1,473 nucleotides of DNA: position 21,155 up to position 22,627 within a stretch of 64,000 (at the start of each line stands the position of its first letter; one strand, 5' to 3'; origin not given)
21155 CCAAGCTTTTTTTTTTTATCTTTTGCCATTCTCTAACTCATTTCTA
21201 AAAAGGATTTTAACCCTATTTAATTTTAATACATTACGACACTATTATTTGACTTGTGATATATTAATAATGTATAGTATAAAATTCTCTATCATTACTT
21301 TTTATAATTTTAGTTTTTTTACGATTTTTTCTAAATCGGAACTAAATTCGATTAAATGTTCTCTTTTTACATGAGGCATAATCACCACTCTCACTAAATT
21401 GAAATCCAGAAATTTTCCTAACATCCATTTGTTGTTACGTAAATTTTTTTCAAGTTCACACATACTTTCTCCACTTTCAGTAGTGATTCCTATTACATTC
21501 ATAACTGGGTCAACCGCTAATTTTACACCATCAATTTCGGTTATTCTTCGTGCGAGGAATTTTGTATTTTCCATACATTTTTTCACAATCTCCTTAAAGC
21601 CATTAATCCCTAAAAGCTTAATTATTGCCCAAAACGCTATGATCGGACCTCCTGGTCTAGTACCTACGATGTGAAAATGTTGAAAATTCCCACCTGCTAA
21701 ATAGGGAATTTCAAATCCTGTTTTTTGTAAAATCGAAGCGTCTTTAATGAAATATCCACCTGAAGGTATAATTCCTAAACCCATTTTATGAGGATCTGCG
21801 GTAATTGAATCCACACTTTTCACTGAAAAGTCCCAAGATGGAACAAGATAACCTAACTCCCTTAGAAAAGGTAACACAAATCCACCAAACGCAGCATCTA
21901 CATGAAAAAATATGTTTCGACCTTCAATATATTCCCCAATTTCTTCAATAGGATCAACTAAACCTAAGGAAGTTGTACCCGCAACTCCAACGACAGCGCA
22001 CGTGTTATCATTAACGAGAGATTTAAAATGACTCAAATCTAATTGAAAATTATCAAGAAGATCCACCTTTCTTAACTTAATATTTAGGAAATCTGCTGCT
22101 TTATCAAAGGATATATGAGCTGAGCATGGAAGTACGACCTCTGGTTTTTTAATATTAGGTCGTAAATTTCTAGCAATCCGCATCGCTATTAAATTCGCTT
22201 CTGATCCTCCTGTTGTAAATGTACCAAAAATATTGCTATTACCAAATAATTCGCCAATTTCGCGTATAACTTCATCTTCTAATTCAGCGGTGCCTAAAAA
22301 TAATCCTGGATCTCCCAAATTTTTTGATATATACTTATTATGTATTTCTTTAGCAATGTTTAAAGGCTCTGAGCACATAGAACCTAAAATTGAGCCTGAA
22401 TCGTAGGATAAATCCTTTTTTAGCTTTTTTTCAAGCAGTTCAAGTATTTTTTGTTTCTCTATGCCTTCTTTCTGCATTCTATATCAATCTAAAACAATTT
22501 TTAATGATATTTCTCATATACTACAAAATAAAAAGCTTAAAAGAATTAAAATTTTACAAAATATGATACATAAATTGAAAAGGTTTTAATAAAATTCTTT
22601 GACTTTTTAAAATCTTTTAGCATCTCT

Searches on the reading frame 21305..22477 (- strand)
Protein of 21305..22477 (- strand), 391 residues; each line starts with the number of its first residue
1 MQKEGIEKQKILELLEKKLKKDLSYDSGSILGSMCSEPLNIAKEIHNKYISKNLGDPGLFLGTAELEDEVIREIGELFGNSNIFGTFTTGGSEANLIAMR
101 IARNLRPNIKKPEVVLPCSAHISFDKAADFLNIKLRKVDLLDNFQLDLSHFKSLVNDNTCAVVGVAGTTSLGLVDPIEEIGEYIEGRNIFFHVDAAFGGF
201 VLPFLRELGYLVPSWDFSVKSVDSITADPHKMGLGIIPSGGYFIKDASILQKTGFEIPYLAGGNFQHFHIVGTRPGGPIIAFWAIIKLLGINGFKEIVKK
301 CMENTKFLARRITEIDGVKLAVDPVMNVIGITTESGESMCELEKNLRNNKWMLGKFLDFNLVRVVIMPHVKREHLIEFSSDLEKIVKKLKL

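Call 3: search_protein_families(library=pfam, proteins=[window:21305-22477:-], max_evalue=0.01)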
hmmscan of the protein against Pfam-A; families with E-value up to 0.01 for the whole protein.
window:21305-22477:- (391 aa): 4 families
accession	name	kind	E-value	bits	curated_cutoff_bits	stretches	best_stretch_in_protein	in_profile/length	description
PF00282.25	Pyridoxal_deC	-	5.8e-35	121.2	27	1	63-328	77-369/375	Pyridoxal-dependent decarboxylase conserved domain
PF00266.25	Aminotran_5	-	2.1e-13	50.4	21.5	1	87-196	66-177/371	Aminotransferase class-V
PF00155.27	Aminotran_1_2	-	0.0034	17.1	19.7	1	62-202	39-193/361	Aminotransferase class I and II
PF01041.23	DegT_DnrJ_EryC1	-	0.0069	16.1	19.8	1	85-196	42-147/360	DegT/DnrJ/EryC1/StrS aminotransferase family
